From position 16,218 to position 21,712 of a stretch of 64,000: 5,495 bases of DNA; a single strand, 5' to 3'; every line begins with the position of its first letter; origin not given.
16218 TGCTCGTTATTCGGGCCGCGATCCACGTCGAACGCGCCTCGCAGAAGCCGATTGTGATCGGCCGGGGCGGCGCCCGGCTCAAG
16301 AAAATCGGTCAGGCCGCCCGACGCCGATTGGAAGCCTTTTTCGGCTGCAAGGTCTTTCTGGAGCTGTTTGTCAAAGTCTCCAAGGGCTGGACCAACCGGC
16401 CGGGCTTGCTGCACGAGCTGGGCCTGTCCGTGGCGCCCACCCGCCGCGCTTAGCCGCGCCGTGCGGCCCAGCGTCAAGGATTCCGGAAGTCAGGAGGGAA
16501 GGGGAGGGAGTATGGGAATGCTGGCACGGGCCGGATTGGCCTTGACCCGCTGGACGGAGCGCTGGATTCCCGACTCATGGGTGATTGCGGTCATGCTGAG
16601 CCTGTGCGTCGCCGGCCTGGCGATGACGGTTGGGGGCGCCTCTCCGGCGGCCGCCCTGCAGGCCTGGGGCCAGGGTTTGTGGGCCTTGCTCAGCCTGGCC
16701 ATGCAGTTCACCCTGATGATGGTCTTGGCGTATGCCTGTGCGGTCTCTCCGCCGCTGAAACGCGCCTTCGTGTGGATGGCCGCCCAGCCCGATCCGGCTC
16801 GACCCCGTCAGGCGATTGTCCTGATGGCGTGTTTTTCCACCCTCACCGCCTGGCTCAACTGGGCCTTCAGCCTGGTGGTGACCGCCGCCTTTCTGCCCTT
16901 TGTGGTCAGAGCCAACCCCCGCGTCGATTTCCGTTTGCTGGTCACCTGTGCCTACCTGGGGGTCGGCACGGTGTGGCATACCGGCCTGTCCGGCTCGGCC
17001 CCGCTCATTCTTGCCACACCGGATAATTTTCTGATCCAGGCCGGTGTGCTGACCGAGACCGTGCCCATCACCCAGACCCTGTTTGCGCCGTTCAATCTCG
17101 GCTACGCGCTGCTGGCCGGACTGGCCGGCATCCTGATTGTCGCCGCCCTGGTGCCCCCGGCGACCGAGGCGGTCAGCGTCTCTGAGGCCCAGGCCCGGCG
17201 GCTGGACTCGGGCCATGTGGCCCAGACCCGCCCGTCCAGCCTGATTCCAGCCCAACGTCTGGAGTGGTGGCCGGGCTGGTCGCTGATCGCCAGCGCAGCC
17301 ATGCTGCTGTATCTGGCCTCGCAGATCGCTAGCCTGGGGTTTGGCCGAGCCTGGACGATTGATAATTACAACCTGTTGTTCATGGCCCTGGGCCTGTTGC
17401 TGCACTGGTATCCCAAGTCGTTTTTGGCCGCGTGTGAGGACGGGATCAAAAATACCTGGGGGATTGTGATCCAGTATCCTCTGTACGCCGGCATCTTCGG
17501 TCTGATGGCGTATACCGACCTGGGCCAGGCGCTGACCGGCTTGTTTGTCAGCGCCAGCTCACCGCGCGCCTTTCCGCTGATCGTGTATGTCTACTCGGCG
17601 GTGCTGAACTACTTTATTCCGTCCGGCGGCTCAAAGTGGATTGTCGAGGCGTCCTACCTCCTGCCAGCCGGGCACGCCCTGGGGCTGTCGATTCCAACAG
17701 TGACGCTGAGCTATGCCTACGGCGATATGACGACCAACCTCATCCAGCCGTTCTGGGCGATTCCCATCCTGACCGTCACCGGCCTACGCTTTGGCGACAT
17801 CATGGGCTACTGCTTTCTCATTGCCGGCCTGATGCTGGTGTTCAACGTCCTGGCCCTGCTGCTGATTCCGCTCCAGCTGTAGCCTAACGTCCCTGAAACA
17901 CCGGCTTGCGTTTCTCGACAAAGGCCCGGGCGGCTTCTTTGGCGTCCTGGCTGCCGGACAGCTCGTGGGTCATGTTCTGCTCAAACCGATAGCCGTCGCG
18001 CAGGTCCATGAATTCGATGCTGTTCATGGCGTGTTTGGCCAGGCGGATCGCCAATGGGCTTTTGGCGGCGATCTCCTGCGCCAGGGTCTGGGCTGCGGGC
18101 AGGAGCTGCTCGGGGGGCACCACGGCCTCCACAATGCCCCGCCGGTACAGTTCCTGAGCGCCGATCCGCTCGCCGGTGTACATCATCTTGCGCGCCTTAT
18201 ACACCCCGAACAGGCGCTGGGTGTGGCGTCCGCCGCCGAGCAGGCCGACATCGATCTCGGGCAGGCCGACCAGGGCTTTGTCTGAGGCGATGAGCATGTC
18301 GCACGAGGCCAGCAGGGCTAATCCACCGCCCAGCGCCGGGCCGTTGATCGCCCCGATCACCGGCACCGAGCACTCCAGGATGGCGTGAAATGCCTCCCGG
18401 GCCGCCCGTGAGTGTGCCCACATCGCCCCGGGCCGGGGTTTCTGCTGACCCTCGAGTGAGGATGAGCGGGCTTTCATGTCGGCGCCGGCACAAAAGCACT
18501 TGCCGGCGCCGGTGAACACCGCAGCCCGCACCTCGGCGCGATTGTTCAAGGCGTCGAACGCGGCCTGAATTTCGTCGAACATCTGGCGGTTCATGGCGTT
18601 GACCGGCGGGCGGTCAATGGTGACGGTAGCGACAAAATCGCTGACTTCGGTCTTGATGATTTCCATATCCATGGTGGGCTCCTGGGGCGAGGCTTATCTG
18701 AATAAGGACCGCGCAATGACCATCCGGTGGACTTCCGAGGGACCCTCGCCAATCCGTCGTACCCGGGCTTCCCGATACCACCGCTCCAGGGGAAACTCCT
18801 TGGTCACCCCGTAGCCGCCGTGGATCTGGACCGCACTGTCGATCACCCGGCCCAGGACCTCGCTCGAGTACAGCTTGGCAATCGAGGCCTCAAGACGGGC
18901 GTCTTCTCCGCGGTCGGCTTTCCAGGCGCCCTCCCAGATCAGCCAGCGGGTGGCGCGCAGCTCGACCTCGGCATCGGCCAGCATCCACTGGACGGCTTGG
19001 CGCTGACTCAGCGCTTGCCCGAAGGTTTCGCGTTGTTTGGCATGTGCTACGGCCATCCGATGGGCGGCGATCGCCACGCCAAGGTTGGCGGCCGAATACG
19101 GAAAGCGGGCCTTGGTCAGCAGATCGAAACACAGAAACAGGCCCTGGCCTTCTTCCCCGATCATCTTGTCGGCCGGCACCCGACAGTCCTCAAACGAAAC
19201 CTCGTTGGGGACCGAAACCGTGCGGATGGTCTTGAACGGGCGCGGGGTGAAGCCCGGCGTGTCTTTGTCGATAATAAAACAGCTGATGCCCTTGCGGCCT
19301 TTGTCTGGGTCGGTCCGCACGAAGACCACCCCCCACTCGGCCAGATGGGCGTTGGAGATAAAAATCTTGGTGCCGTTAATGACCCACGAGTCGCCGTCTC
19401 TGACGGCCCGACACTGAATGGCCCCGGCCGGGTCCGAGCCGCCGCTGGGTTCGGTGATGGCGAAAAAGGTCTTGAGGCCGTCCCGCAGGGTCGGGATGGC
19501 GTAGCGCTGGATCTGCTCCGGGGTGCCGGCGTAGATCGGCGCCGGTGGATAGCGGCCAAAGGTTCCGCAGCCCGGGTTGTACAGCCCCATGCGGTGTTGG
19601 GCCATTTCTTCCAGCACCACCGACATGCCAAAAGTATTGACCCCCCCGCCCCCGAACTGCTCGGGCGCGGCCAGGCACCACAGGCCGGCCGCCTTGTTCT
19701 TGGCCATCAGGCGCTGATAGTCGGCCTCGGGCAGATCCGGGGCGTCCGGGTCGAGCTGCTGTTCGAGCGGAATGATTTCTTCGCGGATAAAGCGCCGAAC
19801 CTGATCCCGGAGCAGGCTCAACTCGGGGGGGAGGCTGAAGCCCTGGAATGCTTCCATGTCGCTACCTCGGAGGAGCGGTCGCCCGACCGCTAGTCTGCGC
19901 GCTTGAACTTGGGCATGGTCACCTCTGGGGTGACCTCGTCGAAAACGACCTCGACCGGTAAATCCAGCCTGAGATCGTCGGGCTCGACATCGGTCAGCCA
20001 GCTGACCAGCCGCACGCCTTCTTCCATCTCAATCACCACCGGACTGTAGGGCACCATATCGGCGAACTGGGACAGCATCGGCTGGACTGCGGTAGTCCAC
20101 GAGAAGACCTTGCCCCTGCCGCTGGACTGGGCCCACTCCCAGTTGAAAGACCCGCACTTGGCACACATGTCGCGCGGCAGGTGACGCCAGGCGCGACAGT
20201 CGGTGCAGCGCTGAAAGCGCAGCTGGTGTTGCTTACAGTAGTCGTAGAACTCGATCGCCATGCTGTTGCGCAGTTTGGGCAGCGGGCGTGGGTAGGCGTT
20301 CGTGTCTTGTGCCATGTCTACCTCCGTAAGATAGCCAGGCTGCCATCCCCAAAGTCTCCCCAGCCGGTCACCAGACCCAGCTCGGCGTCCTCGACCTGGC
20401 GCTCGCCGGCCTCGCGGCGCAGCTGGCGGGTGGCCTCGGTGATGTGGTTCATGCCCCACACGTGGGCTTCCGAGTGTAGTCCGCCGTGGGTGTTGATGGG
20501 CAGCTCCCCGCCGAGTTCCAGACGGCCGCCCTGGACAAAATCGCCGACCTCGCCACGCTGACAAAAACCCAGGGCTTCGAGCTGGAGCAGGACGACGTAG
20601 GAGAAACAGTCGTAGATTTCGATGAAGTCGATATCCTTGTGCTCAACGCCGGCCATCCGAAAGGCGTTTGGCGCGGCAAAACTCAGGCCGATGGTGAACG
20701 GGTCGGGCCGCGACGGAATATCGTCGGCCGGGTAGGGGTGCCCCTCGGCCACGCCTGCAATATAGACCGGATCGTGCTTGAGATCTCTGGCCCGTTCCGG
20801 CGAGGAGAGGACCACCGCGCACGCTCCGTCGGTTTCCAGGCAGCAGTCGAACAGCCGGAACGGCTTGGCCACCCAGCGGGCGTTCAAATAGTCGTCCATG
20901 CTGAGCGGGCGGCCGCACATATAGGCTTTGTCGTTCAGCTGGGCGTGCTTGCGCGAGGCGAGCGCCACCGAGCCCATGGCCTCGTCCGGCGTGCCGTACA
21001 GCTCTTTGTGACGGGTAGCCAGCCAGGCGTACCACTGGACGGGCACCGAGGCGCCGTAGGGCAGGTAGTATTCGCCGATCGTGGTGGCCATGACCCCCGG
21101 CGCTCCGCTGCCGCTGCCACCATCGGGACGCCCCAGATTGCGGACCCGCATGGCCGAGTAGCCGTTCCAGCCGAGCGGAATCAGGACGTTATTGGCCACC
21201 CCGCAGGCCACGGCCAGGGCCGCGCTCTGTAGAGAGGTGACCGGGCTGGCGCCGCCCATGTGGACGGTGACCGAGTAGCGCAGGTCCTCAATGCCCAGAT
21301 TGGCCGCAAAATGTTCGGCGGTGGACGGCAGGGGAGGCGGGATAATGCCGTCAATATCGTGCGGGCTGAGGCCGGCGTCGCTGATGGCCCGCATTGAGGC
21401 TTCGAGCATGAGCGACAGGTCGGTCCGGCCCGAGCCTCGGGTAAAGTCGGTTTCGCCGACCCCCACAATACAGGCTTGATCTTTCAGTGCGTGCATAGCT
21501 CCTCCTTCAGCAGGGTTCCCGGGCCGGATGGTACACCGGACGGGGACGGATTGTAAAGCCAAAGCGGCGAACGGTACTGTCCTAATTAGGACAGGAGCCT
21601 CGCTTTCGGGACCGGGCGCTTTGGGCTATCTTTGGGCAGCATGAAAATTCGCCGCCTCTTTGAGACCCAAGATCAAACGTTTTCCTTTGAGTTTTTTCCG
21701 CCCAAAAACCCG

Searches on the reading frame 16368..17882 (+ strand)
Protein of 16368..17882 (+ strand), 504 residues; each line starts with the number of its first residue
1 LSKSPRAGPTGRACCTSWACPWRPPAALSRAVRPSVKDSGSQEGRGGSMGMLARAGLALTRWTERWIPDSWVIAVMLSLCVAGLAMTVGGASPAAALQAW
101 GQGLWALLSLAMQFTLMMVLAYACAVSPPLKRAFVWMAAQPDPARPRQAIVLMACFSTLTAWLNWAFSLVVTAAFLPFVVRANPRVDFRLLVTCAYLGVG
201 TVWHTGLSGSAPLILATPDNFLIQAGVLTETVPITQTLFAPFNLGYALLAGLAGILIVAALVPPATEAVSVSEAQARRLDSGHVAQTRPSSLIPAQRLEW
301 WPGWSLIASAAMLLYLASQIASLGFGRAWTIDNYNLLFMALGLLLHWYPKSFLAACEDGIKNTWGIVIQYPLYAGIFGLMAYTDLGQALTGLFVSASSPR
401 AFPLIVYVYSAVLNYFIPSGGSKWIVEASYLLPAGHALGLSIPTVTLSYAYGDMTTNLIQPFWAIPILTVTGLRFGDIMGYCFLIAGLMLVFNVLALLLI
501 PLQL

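Call 18: search_protein_families(library=pfam, proteins=[window:16368-17882:+], max_evalue=0.0001)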
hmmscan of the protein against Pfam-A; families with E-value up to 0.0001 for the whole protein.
window:16368-17882:+ (504 aa): 1 family
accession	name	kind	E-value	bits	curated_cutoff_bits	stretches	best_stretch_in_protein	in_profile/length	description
PF02667.20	SCFA_trans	-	1.2e-94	318.4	27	1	51-494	1-445/453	Short chain fatty acid transporter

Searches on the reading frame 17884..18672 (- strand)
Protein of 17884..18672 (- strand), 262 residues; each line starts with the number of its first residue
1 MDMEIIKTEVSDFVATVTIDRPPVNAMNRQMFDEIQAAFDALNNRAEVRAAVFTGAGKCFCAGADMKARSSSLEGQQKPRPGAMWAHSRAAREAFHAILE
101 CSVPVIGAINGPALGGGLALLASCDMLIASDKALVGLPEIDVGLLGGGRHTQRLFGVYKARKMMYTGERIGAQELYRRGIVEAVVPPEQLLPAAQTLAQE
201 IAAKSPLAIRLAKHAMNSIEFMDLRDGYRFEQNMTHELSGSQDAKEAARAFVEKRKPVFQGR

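Call 19: search_protein_families(library=pfam, proteins=[window:17884-18672:-], max_evalue=0.0001)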
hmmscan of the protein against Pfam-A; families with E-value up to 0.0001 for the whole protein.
window:17884-18672:- (262 aa): 2 families
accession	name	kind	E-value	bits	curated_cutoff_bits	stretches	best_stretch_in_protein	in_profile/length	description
PF00378.25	ECH_1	-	9.9e-56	189.3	27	1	13-261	5-250/251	Enoyl-CoA hydratase/isomerase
PF16113.10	ECH_2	-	1.5e-29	104.1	27.2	1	15-193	2-180/335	Enoyl-CoA hydratase/isomerase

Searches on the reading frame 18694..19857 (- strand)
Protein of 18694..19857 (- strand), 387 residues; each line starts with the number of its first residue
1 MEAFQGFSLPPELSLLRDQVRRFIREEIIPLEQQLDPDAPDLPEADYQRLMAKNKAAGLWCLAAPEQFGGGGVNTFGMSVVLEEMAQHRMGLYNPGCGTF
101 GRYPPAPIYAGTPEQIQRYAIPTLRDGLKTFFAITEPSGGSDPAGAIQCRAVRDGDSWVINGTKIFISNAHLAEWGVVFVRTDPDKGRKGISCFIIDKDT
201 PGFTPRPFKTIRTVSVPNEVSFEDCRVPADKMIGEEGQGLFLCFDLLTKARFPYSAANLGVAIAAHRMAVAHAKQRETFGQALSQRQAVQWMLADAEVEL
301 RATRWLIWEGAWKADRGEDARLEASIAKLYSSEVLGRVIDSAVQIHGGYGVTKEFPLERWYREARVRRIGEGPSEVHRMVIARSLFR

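Call 19: search_protein_families(library=pfam, proteins=[window:18694-19857:-], max_evalue=0.0001)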
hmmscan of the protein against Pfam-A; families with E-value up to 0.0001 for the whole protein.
window:18694-19857:- (387 aa): 4 families
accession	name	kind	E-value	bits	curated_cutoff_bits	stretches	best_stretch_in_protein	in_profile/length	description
PF00441.29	Acyl-CoA_dh_1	-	2.7e-43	148.1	22.4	1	239-385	3-149/150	Acyl-CoA dehydrogenase, C-terminal domain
PF02770.24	Acyl-CoA_dh_M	-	1e-21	77.3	33.3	1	132-224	2-96/97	Acyl-CoA dehydrogenase, middle domain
PF08028.16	Acyl-CoA_dh_2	-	1.9e-15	57.8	22.7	1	255-366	4-125/134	Acyl-CoA dehydrogenase, C-terminal domain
PF02771.21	Acyl-CoA_dh_N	-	5.6e-14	52.9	22.9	1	11-122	2-108/113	Acyl-CoA dehydrogenase, N-terminal domain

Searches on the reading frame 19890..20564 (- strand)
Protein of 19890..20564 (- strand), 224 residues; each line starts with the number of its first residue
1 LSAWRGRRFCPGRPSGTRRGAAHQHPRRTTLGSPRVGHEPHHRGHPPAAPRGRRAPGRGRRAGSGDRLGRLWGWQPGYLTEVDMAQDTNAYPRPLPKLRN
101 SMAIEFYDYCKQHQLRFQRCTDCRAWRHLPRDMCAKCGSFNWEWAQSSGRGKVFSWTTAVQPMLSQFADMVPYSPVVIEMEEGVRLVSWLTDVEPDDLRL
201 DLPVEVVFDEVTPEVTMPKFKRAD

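Call 78: search_protein_families(library=pfam, proteins=[window:19890-20564:-], max_evalue=0.001)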
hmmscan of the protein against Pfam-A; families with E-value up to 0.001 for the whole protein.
window:19890-20564:- (224 aa): 2 families
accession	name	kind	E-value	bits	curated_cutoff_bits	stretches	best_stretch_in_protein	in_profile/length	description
PF01796.24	OB_ChsH2_C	-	2.4e-17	63.1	27.1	1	144-209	1-65/65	ChsH2, C-terminal OB-fold domain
PF12172.15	zf-ChsH2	-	9.5e-10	38.6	23.2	1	110-143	4-37/37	ChsH2, rubredoxin-like zinc ribbon domain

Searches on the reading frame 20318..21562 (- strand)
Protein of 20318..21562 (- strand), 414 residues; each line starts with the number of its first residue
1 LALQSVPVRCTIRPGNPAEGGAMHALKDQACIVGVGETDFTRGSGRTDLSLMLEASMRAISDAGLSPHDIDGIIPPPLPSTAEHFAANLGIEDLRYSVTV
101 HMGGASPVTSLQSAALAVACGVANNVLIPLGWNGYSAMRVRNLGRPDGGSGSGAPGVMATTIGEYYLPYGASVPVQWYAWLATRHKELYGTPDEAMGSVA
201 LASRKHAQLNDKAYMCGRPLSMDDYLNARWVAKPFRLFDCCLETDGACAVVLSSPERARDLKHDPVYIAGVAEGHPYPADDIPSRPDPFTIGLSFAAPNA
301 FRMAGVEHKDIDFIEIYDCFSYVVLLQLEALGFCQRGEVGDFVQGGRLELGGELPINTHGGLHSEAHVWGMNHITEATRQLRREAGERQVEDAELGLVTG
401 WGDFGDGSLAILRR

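Call 19: search_protein_families(library=pfam, proteins=[window:20318-21562:-], max_evalue=0.0001)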
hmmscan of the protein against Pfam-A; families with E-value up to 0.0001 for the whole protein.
window:20318-21562:- (414 aa): 2 families
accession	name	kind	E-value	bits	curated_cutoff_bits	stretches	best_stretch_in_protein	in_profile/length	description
PF22691.2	Thiolase_C_1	-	7.8e-47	159.1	28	1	282-406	9-135/144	Thiolase C-terminal domain-like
PF02803.24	Thiolase_C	-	3.9e-06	27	27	1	285-351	16-79/123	Thiolase, C-terminal domain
